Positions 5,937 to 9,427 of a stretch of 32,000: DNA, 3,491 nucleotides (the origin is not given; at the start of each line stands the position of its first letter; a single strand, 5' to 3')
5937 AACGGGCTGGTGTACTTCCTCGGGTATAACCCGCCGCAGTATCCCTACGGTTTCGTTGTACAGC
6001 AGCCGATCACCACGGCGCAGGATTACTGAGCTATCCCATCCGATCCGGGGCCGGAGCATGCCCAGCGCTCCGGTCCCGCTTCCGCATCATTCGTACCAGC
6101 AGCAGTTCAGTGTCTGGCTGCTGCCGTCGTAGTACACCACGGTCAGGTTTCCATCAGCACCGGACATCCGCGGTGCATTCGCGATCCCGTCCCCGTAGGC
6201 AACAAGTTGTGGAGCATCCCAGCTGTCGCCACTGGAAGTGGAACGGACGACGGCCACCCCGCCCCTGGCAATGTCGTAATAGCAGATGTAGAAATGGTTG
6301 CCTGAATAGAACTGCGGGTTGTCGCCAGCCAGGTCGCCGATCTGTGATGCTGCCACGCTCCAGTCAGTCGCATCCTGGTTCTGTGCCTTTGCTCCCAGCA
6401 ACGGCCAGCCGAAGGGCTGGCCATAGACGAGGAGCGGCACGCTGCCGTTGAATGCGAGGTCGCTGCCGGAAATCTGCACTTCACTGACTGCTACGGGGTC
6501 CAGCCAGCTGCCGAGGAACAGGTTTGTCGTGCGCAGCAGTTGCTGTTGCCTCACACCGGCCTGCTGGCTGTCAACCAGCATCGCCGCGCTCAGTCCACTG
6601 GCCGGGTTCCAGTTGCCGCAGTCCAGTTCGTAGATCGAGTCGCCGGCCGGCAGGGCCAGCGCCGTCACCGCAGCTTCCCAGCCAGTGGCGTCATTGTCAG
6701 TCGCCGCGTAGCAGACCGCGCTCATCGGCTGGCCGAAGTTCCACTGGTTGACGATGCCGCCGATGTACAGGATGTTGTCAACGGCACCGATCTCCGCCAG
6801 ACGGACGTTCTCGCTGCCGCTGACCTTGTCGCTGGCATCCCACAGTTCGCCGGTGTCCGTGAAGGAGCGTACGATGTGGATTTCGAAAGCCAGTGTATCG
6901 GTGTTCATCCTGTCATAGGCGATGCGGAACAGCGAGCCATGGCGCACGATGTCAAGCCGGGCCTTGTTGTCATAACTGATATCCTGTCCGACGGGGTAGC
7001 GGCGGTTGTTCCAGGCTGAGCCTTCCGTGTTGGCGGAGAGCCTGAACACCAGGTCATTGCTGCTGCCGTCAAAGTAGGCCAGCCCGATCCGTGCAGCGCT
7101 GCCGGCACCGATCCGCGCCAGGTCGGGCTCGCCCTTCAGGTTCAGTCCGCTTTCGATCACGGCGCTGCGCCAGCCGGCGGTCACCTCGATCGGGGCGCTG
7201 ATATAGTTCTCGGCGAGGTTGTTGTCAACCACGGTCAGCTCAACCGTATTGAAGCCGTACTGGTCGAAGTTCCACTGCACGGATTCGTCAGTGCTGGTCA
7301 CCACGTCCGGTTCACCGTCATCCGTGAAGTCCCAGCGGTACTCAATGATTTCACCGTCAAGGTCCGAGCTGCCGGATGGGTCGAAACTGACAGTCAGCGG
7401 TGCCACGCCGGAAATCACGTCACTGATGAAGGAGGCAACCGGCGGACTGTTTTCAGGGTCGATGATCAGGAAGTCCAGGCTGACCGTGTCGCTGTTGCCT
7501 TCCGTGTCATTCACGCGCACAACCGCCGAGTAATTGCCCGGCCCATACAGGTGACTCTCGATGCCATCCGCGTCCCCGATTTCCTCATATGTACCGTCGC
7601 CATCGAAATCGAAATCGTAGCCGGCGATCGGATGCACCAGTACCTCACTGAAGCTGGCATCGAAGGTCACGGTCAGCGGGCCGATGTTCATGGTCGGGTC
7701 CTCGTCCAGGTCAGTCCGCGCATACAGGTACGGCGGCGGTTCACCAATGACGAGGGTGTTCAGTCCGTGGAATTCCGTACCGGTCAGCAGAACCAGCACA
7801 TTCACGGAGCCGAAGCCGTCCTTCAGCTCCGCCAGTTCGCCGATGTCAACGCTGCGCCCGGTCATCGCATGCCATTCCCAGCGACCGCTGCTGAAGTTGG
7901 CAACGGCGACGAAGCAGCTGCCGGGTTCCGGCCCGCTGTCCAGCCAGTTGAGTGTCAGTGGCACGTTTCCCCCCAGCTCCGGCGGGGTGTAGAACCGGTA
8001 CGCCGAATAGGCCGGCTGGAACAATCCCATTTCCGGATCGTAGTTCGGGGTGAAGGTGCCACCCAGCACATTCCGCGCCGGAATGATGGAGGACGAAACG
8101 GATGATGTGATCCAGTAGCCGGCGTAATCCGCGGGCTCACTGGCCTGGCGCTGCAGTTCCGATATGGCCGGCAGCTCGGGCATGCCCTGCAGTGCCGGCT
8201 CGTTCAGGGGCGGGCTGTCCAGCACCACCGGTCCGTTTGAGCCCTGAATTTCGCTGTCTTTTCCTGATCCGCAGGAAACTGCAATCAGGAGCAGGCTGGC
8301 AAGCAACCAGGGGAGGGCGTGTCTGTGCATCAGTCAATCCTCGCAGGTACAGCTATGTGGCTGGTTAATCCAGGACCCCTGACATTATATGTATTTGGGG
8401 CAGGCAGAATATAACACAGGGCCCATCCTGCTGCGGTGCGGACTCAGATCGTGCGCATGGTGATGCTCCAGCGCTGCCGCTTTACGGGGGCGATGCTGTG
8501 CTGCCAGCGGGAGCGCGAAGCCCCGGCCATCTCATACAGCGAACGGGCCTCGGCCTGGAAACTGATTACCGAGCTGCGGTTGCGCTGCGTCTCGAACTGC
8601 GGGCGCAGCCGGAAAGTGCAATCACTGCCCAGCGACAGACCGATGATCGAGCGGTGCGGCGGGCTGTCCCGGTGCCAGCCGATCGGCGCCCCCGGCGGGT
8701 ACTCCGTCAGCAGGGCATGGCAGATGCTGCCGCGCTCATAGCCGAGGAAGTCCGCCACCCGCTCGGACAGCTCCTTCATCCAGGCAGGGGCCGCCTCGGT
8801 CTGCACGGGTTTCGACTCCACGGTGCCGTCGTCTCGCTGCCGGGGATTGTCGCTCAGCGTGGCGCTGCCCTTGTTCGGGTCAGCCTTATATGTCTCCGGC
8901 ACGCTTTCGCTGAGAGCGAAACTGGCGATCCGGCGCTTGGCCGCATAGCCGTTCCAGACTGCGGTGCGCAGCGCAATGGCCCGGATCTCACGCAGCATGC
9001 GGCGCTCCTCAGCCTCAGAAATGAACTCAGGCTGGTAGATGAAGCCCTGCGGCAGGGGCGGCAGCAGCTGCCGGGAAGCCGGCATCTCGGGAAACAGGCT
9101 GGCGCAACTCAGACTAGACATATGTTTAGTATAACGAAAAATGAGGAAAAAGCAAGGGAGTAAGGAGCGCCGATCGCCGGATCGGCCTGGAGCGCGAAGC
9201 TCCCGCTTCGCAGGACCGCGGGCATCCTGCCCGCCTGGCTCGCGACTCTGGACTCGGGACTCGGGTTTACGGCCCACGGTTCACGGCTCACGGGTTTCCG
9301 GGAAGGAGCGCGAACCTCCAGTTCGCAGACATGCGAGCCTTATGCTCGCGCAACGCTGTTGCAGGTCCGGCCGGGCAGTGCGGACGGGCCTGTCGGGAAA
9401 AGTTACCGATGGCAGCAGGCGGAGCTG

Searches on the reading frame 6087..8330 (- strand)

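Call 5: search_protein_families(library=pfam, proteins=[window:6087-8330:-], max_evalue=0.01)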
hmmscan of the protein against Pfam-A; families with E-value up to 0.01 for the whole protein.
window:6087-8330:- (747 aa): 3 families
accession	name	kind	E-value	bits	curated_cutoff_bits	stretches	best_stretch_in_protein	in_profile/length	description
PF18911.6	PKD_4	-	1e-17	64.4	27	2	294-383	1-83/85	PKD domain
PF00801.26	PKD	-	4.6e-07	30.2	23.5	1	309-370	12-68/80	PKD domain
PF22352.2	K319L-like_PKD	-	0.002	18.5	27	1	313-374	13-75/84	K319L-like, PKD domain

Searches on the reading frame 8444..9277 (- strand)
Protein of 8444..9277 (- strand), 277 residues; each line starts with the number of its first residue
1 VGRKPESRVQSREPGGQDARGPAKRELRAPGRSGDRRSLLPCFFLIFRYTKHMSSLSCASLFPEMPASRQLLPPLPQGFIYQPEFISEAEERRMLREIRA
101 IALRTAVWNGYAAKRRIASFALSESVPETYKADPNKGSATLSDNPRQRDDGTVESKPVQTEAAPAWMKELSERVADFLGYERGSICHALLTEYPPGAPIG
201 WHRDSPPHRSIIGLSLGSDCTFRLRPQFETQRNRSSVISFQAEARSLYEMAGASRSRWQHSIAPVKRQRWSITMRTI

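Call 5: search_protein_families(library=pfam, proteins=[window:8444-9277:-], max_evalue=0.01)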
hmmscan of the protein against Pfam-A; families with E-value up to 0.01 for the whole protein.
window:8444-9277:- (277 aa): 1 family
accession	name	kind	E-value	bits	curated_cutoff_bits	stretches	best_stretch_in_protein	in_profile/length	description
PF13532.12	2OG-FeII_Oxy_2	-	1.6e-17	64.8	31.2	1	80-268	3-176/194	2OG-Fe(II) oxygenase superfamily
